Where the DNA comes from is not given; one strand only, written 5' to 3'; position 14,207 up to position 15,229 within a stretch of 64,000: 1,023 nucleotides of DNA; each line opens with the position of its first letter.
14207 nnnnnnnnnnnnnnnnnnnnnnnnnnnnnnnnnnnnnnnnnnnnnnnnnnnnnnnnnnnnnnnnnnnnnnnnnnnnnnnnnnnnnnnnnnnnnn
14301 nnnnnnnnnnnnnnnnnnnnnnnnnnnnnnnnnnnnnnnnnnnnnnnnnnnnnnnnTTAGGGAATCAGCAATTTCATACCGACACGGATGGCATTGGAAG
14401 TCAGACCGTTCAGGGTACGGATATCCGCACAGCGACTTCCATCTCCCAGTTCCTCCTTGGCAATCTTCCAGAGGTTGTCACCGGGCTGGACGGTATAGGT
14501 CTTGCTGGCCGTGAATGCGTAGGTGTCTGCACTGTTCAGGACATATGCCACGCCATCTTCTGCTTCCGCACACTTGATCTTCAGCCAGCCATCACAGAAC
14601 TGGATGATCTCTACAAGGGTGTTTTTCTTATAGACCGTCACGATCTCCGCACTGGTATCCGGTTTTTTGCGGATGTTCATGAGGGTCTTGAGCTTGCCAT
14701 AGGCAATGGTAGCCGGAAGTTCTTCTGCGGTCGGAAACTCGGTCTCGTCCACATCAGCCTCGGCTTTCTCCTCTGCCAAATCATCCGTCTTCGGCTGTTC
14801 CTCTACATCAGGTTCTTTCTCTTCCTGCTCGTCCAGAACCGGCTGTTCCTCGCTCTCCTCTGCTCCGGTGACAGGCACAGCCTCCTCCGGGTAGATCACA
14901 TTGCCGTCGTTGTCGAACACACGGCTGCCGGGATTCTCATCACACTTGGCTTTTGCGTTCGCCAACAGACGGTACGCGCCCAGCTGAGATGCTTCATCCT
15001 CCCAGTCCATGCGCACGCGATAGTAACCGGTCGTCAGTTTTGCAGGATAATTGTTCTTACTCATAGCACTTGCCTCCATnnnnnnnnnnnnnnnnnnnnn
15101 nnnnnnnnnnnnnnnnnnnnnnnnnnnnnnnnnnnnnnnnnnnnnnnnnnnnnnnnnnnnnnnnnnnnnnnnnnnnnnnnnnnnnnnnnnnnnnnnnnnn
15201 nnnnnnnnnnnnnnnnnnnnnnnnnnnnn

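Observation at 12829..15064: Three-domain endolysin shares a ~50-aa module with an adjacent LysM/SH3 protein that has no catalytic domain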

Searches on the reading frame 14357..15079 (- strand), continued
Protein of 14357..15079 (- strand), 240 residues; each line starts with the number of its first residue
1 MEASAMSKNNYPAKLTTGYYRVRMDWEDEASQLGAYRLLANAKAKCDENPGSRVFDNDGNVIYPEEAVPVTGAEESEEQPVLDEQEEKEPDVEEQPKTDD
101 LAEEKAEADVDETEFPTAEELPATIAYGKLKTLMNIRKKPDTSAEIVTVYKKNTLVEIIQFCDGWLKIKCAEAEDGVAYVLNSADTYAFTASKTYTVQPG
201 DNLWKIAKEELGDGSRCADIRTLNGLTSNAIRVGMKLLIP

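Call 51: search_protein_families(library=pfam, proteins=[L075:2865-3911:+, L076:2892-3848:+], max_evalue=0.01)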
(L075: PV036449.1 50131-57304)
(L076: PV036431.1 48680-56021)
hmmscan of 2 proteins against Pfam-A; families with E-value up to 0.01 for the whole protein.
L075:2865-3911:+ (348 aa): 2 families
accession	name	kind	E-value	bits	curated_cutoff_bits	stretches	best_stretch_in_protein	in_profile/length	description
PF01510.30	Amidase_2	-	7.6e-20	72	26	1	34-177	4-130/131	N-acetylmuramoyl-L-alanine amidase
PF08239.17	SH3_3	-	3.5e-05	24.3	27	1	293-344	2-52/54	Bacterial SH3 domain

L076:2892-3848:+ (318 aa): 2 families
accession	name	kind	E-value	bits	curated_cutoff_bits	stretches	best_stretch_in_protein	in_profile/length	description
PF01510.30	Amidase_2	-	2.9e-18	66.9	26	1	22-151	4-121/131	N-acetylmuramoyl-L-alanine amidase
PF01476.26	LysM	-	2.2e-13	50.3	20.9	1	272-317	1-43/43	LysM domain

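Call 55: find_related_loci(query=A4, collection=viral_contigs, flank=5000)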
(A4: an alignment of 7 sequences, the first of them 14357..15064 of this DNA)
Query A4 (235 aa) in viral_contigs; peptide patterns used: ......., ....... (x = any residue, [..] = any of these).
428 stretches matched a pattern; 120 encode a relative of the query (tblastn E <= 1e-3); the best 80 are kept; 79 distinct loci.
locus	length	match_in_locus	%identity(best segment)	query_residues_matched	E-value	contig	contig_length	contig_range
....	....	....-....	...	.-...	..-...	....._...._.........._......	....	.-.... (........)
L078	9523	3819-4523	95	1-235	4e-151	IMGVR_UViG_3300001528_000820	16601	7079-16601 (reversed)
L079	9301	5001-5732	84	1-235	5e-134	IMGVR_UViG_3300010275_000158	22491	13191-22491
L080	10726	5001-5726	83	1-235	5e-129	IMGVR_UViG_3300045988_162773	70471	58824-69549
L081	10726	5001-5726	83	1-235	5e-129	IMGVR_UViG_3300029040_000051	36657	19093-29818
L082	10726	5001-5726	83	1-235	5e-129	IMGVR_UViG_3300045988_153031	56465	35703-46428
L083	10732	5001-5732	84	1-235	6e-134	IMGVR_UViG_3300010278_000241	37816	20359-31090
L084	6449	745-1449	79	1-235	4e-124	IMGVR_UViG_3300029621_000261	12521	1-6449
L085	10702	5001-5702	79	1-235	9e-124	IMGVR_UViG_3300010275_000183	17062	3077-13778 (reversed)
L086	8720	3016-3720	79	1-235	1e-123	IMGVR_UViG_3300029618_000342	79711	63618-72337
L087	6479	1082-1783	80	1-235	1e-123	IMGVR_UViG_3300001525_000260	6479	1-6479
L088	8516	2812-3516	78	1-235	2e-123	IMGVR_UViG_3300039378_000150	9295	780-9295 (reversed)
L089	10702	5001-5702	80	1-235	4e-123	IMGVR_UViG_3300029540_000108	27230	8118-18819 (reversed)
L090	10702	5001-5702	80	1-235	2e-123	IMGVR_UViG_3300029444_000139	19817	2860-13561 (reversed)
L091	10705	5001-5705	78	1-235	2e-123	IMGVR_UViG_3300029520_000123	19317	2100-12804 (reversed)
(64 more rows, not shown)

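Call 64: list_cluster_members(proteins=[P0061, P0080, P0146, P0150, P0172, P0159, P0166, P0170])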
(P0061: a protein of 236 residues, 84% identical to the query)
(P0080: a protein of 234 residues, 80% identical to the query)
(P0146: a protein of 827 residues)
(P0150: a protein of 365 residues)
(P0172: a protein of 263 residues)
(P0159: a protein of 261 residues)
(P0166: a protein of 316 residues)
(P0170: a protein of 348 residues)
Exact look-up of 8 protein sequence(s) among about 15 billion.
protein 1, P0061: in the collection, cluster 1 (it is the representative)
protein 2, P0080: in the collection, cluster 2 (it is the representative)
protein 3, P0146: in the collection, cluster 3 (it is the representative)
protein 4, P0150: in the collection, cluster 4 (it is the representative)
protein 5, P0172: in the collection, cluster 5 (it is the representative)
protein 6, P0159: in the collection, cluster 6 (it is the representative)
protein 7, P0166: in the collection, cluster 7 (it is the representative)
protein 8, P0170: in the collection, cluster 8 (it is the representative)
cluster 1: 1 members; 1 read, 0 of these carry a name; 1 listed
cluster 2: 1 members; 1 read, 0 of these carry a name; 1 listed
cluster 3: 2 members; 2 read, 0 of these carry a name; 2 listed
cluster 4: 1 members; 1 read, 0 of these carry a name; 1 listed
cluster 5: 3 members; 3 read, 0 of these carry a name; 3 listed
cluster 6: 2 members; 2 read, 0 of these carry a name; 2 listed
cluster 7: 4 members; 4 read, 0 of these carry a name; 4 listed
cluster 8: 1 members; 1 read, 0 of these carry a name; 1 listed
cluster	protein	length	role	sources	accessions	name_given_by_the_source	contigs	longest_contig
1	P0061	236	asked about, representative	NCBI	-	-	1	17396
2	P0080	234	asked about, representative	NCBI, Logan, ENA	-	-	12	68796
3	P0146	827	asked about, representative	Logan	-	-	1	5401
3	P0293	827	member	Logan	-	-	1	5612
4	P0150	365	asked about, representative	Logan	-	-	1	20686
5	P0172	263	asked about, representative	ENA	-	-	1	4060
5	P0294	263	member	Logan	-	-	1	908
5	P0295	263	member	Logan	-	-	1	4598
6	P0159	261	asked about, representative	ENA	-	-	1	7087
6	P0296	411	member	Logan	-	-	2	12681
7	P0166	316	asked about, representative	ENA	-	-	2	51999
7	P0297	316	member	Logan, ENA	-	-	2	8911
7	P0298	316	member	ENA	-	-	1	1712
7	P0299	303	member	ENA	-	-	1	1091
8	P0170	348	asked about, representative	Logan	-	-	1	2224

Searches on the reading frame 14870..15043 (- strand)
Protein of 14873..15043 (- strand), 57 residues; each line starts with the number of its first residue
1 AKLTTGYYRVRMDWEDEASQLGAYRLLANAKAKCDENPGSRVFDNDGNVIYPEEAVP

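Call 5: search_protein_families(library=pfam, proteins=[window:14870-15031:-], max_evalue=10)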
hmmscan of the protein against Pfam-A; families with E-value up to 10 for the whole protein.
seq(54 aa): 0 families

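Call 8: find_homologous_proteins(query=window:14882-15031:-, max_evalue=0.01)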
Query seq(50 aa) (50 aa): 25 proteins with E <= 0.01 among 25 candidates.
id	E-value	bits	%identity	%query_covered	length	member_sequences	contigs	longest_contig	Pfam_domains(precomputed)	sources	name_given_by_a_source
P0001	2.2e-22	95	90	100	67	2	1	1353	-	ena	-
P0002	4.1e-19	85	95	84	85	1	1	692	-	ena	-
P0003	6.8e-19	84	89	94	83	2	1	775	-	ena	-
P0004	1.2e-18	83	91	88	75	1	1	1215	-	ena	-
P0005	1.7e-18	83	83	94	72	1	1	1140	-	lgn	-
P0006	1.7e-18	83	81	96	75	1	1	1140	-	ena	-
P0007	3.7e-15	72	97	72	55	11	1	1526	-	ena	-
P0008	4.1e-15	72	87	78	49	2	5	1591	-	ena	-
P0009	8.0e-15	71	87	78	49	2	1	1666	-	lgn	-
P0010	2.6e-14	70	85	78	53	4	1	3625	-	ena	-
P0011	1.1e-13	68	76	92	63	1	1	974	-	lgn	-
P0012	4.2e-13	66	79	78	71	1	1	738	-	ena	-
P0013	1.6e-12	64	94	68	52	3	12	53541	-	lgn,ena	-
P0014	6.1e-12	62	88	68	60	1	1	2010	-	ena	-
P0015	9.8e-12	62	91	68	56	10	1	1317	-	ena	-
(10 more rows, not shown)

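Call 47: search_protein_families(library=phrogs, proteins=[window:14873-15043:-], max_evalue=0.01)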
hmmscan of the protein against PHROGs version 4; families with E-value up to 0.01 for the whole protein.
window:14873-15043:- (57 aa): 1 family
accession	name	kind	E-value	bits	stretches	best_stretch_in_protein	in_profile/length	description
phrog_15001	-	lysis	0.0001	22.6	1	5-52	214-255/367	endolysin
